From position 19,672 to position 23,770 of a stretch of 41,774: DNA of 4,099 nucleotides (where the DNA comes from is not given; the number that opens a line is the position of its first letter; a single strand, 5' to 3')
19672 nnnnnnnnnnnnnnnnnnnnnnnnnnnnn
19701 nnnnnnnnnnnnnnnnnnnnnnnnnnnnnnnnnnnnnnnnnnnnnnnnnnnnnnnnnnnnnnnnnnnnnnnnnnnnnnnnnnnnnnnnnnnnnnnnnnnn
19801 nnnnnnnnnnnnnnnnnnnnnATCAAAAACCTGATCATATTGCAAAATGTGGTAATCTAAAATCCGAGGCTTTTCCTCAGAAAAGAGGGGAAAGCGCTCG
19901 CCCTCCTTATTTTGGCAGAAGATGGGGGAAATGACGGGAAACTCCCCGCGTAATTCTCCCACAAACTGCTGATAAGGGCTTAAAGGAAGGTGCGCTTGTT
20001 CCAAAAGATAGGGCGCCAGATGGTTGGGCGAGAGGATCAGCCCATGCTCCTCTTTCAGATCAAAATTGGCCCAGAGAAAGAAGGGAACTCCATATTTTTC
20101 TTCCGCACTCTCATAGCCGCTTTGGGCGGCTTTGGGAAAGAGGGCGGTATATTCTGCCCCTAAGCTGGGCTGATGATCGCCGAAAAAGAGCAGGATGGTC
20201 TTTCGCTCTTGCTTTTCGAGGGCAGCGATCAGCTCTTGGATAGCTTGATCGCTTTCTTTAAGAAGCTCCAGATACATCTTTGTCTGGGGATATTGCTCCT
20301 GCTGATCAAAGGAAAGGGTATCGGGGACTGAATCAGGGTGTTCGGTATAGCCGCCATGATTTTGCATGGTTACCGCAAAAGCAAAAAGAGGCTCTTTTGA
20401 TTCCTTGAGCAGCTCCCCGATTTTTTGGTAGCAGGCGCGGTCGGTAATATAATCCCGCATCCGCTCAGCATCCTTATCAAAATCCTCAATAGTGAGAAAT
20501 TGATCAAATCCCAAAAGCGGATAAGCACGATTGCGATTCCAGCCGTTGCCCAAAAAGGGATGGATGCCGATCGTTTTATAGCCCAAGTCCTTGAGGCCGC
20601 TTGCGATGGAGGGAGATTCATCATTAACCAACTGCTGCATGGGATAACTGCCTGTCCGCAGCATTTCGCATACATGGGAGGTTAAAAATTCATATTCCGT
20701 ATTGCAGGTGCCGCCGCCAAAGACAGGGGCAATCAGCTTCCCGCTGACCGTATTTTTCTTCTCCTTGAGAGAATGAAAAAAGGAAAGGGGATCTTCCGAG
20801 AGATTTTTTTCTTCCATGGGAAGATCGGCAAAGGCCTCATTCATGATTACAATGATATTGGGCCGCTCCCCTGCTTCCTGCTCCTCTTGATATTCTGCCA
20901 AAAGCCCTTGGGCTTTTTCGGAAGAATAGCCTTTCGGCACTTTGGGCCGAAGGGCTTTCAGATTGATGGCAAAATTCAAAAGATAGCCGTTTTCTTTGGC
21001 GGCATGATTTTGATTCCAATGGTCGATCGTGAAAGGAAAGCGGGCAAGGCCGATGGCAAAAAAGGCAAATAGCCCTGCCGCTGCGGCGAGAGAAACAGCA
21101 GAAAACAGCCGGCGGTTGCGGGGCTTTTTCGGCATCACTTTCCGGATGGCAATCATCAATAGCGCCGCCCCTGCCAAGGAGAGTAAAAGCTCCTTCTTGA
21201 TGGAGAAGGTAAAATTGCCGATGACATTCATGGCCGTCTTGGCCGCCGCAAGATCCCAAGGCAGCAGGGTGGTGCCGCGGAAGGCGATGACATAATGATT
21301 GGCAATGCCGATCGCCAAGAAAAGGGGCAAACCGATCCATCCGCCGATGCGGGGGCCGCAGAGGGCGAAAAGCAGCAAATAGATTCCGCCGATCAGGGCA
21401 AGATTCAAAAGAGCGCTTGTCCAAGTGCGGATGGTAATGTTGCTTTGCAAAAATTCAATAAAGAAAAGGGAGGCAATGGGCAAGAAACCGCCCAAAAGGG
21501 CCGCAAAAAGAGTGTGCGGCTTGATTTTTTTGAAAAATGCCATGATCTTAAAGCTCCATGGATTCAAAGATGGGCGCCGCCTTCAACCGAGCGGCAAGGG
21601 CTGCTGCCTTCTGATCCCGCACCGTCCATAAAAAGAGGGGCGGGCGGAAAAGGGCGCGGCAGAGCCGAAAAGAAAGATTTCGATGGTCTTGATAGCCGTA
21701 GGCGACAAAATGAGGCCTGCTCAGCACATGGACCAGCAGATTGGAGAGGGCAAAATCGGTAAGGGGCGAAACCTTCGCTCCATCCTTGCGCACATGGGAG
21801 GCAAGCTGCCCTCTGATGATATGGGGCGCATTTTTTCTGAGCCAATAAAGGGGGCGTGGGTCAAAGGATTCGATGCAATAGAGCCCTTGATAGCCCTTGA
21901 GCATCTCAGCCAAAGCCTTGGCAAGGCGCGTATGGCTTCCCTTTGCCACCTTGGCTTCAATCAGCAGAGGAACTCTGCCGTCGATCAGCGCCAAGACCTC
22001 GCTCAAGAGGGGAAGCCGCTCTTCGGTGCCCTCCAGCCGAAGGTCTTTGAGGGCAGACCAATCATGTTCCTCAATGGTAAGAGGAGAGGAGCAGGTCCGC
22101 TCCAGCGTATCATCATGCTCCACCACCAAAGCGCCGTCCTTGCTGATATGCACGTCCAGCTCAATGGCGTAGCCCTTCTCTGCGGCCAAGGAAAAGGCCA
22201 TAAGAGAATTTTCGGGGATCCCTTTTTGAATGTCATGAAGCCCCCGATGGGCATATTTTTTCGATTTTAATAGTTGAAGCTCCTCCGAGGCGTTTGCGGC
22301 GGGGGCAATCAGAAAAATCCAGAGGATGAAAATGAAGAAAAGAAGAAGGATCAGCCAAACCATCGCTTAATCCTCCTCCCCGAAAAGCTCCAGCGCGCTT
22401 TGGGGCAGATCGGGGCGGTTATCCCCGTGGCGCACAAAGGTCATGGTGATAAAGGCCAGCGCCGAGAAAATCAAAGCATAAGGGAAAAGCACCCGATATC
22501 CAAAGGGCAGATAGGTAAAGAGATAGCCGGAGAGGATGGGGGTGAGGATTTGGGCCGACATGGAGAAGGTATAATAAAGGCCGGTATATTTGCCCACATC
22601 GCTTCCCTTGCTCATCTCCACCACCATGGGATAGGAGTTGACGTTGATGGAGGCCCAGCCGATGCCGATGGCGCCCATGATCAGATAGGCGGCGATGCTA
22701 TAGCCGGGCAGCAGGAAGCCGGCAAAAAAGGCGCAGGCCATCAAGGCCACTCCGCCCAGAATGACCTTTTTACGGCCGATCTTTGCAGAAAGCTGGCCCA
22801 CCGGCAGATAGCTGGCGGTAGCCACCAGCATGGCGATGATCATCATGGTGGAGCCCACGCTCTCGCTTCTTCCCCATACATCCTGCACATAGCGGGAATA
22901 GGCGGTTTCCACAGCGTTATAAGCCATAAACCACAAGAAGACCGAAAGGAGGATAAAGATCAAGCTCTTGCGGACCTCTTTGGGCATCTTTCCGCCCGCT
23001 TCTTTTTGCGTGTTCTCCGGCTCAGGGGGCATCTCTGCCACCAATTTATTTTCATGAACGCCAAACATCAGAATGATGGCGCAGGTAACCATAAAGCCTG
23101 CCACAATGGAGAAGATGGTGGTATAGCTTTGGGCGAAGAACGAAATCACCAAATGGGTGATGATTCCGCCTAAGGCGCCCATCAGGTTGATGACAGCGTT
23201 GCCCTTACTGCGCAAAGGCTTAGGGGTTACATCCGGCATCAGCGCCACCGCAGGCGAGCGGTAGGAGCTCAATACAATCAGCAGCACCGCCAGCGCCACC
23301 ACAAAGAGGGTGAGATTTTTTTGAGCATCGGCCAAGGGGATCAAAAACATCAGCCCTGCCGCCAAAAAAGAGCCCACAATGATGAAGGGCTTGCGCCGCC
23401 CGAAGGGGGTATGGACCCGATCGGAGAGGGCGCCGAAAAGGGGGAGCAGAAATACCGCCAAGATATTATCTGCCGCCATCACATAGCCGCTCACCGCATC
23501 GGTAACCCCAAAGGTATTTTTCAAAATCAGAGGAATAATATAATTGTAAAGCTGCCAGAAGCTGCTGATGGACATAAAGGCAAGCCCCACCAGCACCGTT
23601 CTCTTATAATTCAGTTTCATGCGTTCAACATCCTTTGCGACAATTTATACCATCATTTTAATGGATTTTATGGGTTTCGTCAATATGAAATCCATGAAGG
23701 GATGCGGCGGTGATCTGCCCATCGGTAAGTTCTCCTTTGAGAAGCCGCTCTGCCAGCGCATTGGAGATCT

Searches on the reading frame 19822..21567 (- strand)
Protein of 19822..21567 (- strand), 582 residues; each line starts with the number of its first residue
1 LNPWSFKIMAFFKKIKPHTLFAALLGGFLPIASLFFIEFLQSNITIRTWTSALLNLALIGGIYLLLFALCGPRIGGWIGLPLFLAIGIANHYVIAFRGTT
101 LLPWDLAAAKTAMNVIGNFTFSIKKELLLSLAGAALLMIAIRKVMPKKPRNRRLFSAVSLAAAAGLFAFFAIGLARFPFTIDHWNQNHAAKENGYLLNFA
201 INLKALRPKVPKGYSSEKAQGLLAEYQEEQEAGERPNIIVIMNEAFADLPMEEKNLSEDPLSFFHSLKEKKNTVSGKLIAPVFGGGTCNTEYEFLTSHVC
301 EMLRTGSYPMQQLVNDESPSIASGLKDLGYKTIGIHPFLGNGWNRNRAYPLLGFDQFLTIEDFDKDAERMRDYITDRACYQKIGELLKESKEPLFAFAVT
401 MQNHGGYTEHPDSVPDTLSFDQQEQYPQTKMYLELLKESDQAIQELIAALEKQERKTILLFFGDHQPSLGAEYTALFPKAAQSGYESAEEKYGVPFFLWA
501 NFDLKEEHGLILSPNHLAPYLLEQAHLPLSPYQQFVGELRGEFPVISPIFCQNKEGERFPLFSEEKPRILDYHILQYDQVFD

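Call 59: search_protein_families(library=pfam, proteins=[window:19822-21567:-], max_evalue=0.0001)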
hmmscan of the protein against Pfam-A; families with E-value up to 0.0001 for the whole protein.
window:19822-21567:- (582 aa): 1 family
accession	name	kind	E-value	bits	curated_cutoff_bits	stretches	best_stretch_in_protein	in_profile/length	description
PF00884.28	Sulfatase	-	5.6e-37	128.1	25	1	236-525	1-299/301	Sulfatase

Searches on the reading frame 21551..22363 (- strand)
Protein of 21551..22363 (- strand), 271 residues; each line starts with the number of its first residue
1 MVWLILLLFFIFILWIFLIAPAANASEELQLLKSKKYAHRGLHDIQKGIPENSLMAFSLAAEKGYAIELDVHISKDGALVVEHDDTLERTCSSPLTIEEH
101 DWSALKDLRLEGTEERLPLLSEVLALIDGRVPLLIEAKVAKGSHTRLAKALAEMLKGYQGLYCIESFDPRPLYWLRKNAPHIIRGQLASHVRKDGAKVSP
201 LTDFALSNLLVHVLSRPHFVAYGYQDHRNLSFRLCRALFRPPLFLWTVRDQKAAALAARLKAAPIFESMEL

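Call 60: search_protein_families(library=pfam, proteins=[window:21551-22363:-], max_evalue=0.0001)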
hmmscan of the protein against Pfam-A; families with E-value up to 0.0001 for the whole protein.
window:21551-22363:- (271 aa): 1 family
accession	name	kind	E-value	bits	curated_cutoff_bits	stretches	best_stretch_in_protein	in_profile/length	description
PF03009.23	GDPD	-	4.5e-21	76.5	23.6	1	39-265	1-237/244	Glycerophosphoryl diester phosphodiesterase family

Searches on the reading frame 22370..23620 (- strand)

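Call 60: search_protein_families(library=pfam, proteins=[window:22370-23620:-], max_evalue=0.0001)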
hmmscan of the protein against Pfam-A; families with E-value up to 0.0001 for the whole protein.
window:22370-23620:- (417 aa): 3 families
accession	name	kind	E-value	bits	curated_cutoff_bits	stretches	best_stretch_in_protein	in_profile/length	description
PF07690.21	MFS_1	-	9.7e-43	146.8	33.4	2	13-268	3-253/347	Major Facilitator Superfamily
PF13347.12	MFS_2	-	5.3e-22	78.4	27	1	26-335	17-341/427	MFS/sugar transport protein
PF03209.21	PUCC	-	1.3e-06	28.1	21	1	38-250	11-239/401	PUCC protein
